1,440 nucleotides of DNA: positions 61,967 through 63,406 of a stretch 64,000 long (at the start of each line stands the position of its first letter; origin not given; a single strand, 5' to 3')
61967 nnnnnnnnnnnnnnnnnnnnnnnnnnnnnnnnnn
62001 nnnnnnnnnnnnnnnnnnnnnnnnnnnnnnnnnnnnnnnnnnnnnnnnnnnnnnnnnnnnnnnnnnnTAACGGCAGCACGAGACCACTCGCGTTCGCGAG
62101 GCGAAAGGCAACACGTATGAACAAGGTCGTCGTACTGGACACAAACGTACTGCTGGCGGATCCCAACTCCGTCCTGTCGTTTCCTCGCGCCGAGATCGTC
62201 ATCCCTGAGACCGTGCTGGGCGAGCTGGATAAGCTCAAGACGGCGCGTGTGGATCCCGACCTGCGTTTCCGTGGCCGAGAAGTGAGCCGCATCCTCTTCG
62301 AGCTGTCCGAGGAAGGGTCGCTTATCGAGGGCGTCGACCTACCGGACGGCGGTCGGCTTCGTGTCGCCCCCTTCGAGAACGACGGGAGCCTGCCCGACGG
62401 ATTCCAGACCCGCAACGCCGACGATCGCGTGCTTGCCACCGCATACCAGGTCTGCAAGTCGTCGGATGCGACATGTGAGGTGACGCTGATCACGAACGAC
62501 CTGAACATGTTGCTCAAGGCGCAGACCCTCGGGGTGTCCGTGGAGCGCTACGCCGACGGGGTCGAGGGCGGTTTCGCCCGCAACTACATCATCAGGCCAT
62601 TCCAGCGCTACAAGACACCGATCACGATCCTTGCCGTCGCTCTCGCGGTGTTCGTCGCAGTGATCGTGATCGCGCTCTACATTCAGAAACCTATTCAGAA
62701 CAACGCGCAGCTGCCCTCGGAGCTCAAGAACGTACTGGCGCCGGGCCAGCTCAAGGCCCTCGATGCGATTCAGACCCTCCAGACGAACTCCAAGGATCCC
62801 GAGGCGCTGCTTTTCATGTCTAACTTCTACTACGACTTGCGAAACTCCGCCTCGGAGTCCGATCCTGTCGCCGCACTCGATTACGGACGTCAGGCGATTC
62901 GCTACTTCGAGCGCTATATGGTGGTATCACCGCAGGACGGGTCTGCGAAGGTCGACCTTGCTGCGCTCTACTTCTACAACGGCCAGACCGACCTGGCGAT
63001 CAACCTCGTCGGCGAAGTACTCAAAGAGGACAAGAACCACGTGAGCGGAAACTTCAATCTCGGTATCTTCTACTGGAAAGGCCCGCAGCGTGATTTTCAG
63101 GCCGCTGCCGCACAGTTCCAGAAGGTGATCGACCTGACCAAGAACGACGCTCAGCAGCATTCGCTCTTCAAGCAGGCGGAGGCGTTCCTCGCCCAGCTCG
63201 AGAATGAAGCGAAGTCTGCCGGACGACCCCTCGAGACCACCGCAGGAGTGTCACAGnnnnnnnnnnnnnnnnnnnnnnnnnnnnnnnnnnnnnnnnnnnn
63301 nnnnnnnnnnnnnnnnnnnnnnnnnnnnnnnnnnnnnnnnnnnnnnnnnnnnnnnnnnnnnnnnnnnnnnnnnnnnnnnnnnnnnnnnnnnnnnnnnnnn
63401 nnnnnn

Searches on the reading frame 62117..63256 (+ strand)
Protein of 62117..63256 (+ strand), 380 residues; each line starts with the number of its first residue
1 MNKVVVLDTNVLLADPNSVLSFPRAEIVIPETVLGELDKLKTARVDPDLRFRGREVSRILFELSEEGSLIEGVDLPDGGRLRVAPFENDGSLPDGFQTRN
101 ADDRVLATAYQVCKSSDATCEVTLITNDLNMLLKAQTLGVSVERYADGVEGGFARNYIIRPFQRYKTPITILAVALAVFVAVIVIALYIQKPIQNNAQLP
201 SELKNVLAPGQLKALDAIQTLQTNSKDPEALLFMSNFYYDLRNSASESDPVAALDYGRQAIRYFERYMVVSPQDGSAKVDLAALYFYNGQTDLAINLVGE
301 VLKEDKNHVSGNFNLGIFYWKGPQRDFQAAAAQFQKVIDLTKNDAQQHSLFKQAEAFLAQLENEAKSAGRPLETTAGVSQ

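Call 62: search_protein_families(library=pfam, proteins=[window:62117-63256:+], max_evalue=0.001)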
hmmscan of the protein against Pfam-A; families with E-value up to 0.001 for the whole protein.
window:62117-63256:+ (380 aa): 4 families
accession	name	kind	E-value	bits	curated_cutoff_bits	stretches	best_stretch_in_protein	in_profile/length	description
PF13638.12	PIN_4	-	4.5e-23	82.4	21.9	1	5-145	1-131/132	PIN domain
PF14559.12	TPR_19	-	1.4e-06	28.9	25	0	259-307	9-57/68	Tetratricopeptide repeat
PF07719.23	TPR_2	-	0.00012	22.3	27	0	280-308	6-34/34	Tetratricopeptide repeat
PF13432.12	TPR_16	-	0.00017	22.4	32.7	0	280-344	2-64/65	Tetratricopeptide repeat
